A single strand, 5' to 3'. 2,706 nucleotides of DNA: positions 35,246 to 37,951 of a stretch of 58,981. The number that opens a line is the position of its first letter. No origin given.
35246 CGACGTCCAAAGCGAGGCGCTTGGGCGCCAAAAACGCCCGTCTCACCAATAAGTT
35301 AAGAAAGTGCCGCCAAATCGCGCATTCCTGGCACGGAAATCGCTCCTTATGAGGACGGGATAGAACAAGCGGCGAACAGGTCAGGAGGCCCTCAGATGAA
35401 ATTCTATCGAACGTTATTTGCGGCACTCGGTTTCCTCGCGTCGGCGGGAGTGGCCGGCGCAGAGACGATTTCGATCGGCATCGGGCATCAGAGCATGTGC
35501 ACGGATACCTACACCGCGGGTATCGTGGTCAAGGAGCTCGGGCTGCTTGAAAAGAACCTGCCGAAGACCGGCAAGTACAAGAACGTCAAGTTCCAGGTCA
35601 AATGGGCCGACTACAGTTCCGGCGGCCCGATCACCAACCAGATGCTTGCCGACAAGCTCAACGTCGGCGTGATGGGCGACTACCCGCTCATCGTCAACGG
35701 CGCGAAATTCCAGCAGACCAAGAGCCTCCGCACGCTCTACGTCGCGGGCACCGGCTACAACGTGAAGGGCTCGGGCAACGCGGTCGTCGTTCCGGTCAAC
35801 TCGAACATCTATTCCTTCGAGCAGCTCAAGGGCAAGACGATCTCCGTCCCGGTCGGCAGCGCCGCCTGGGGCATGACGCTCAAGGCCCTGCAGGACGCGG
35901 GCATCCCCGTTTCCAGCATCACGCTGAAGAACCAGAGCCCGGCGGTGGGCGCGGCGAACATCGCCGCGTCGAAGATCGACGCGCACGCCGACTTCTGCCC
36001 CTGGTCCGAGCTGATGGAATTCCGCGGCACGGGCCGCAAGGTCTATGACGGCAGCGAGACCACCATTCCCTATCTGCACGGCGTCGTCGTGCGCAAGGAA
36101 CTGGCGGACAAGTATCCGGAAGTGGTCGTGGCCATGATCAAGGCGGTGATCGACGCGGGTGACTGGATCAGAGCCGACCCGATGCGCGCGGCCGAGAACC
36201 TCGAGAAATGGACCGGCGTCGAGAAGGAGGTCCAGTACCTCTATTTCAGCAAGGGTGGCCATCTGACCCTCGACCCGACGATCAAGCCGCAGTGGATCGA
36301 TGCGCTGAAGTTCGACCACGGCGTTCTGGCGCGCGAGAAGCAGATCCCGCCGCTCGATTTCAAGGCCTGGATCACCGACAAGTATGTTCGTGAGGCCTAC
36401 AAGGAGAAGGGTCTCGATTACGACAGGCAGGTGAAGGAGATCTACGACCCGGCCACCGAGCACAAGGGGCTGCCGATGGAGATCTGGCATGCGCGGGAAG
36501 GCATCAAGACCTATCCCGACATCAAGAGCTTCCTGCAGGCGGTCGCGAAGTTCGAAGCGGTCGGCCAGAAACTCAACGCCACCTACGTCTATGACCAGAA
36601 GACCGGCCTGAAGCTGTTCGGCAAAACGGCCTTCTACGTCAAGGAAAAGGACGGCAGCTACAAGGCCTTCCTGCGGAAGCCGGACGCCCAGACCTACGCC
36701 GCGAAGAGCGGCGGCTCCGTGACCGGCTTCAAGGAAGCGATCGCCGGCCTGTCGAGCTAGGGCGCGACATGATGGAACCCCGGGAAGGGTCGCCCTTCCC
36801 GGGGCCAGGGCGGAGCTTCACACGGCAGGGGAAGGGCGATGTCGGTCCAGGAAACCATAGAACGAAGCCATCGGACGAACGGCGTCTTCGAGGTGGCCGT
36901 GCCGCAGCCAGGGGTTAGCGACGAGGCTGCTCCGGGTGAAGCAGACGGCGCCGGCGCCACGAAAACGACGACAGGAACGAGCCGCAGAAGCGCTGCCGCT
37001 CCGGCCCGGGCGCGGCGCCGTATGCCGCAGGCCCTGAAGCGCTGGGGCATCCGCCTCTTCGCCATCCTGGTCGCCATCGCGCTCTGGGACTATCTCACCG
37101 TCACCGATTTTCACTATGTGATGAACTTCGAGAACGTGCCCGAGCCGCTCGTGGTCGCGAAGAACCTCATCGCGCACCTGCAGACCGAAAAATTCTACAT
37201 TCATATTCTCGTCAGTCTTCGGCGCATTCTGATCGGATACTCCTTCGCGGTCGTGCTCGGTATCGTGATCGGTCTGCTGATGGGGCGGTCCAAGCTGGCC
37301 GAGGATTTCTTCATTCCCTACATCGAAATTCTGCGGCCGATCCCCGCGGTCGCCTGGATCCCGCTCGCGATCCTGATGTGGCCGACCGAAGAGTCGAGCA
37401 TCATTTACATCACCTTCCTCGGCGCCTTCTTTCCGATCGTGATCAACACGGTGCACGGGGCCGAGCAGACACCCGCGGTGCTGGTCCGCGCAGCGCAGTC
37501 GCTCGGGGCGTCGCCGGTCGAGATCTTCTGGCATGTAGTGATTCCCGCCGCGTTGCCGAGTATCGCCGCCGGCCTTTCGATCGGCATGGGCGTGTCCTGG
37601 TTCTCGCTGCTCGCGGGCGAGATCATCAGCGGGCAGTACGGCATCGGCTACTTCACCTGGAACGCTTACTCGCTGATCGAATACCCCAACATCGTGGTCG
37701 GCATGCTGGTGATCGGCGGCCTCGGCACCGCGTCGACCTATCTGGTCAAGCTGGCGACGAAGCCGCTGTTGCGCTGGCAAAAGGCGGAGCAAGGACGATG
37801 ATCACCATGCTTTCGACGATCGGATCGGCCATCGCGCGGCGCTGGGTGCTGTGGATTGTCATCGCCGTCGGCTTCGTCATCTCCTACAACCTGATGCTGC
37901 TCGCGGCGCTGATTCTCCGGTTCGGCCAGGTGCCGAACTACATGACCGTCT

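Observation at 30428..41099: Thirteen co-directional genes link an AprBA-like flavo-FeS enzyme to a NitT/TauT importer, a TlpA thioredoxin, a dihaem cytochrome c and two regulators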

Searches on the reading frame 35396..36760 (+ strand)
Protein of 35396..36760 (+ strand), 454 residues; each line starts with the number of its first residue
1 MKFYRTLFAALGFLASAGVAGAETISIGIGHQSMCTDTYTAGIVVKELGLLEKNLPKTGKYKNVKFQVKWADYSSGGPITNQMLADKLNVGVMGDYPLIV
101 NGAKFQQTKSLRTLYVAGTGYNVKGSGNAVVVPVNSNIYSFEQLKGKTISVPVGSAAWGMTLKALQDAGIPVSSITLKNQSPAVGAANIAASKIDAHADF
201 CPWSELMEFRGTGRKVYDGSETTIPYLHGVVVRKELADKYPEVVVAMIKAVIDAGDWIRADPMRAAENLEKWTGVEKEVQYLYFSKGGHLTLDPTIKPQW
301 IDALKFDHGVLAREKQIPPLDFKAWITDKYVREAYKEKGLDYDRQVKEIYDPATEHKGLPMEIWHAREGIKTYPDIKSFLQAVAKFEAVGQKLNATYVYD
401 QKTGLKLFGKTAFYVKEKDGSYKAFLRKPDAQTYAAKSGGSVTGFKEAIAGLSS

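Call 4: search_protein_families(library=pfam, proteins=[window:35396-36760:+], max_evalue=0.01)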
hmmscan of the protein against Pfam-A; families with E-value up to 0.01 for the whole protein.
window:35396-36760:+ (454 aa): 2 families
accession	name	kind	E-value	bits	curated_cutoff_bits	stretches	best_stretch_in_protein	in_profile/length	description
PF13379.11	NMT1_2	-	1.8e-08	34.9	24.7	1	68-264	37-243/252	NMT1-like family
PF09084.16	NMT1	-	2.7e-08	34.4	20.5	1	126-265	73-216/216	NMT1/THI5 like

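Call 5: search_protein_families(library=ncbifam, proteins=[window:35396-36760:+], max_evalue=0.01)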
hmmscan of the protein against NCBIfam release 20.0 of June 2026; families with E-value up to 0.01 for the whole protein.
window:35396-36760:+ (454 aa): 6 families
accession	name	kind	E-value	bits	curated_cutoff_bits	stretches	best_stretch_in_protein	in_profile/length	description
TIGR01728.1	SsuA_fam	subfamily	2.7e-32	112.1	163.5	1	39-326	11-284/290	aliphatic sulfonate ABC transporter substrate-binding protein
TIGR01729.1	taurine_ABC_bnd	equivalog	4.8e-19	68.9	304.25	1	62-263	23-218/300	taurine ABC transporter substrate-binding protein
NF008588.0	PRK11553.1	subfamily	2.9e-15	56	299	1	27-287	29-269/319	aliphatic sulfonate ABC transporter substrate-binding protein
NF008553.0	PRK11480.1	equivalog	8.7e-15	54.7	490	1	65-264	50-241/320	taurine ABC transporter substrate-binding protein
NF040735.1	SBP_SaoX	equivalog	1e-07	31.4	300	1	57-281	23-241/330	ABC transporter substrate-binding subunit SaoX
TIGR02122.1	TRAP_TAXI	subfamily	0.0071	15.2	84.35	0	73-197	66-194/320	TAXI family TRAP transporter solute-binding subunit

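Call 17: search_solved_structures(query=window:35396-36760:+, max_evalue=0.01)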
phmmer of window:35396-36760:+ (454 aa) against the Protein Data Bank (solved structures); distinct sequences matched with E-value up to 0.01: 4.
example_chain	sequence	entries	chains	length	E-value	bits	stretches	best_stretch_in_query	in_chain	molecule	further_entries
3uif_A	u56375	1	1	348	7.5e-15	58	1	62-263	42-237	Sulfonate ABC transporter, periplasmic sulfonate-binding protein SsuA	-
3e4r_A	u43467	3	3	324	2.4e-11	46.5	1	22-220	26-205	Nitrate transport protein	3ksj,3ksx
6ssy_A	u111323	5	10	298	1.4e-10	43.9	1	67-271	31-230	Taurine-binding periplasmic protein | Taurine ABC transporter substrate-binding protein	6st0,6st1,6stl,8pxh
2x26_A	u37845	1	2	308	2.4e-07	33.3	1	65-248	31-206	PERIPLASMIC ALIPHATIC SULPHONATES-BINDING PROTEIN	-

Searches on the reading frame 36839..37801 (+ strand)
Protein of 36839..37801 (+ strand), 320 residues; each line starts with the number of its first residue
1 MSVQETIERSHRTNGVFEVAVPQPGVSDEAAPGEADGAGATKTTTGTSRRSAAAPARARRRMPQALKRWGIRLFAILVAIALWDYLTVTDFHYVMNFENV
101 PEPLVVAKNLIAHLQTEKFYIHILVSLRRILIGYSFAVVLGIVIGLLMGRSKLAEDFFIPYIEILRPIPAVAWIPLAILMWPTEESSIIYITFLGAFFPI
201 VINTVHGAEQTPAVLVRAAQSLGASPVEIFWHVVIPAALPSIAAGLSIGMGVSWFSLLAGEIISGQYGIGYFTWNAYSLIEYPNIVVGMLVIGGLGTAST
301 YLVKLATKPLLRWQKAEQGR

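Call 4: search_protein_families(library=pfam, proteins=[window:36839-37801:+], max_evalue=0.01)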
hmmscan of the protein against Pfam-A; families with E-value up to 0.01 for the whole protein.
window:36839-37801:+ (320 aa): 1 family
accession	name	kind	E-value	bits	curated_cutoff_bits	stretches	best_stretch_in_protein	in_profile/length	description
PF00528.27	BPD_transp_1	-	3.1e-22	79.7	26.4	1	141-297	1-165/184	Binding-protein-dependent transport system inner membrane component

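Call 5: search_protein_families(library=ncbifam, proteins=[window:36839-37801:+], max_evalue=0.01)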
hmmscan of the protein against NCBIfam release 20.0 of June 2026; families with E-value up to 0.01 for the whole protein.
window:36839-37801:+ (320 aa): 23 families
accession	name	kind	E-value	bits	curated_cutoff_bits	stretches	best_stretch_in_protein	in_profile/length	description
NF040733.1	ABC_perm_U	equivalog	2.3e-42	145.2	295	1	73-314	12-249/251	ABC transporter permease subunit SaoP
TIGR01183.1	ntrB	equivalog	7.2e-41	140.1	209.05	1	119-300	15-196/202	nitrate ABC transporter permease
NF007545.0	PRK10160.1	equivalog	1.8e-37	129.3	342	1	53-293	9-250/275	taurine ABC transporter permease TauC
NF008470.0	PRK11365.1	equivalog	3.7e-37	128.2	347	1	65-316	4-255/263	aliphatic sulfonate ABC transporter permease SsuC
NF008196.0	PRK10952.1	equivalog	2.6e-14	52.8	439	1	122-250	145-273/356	glycine betaine/L-proline ABC transporter permease ProW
TIGR03416.1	ABC_choXWV_perm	equivalog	2.5e-11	43.6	363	1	103-253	69-218/267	choline ABC transporter permease subunit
NF011624.0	PRK15050.1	equivalog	7.1e-07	28.6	247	1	197-248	172-224/297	2-aminoethylphosphonate ABC transporter permease subunit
TIGR01581.1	Mo_ABC_porter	hypoth_equivalog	1.1e-05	25.1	210.3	1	192-247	111-165/225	ABC transporter permease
NF007047.0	PRK09500.1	equivalog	1.2e-05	25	326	1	190-260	132-203/257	spermidine/putrescine ABC transporter permease PotC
TIGR02141.1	modB_ABC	equivalog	1.8e-05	24.5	182.6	1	198-248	92-143/208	molybdate ABC transporter permease subunit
TIGR03226.1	PhnU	equivalog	2.2e-05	24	283.45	1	197-249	190-243/311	2-aminoethylphosphonate ABC transporter permease subunit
TIGR02138.1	phosphate_pstC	equivalog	2.2e-05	23.7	196.45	1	199-251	165-218/296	phosphate ABC transporter permease subunit PstC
TIGR02139.1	permease_CysT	equivalog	2.3e-05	24.1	246.1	1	192-250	140-197/265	sulfate ABC transporter permease subunit CysT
NF043074.1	MMSYN1_0196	equivalog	3.8e-05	23.1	350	1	87-250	31-203/277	spermidine/putrescine ABC transporter permease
TIGR03255.1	PhnV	equivalog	4e-05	23.4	358.7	1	204-260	160-216/270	2-aminoethylphosphonate ABC transport system, membrane component PhnV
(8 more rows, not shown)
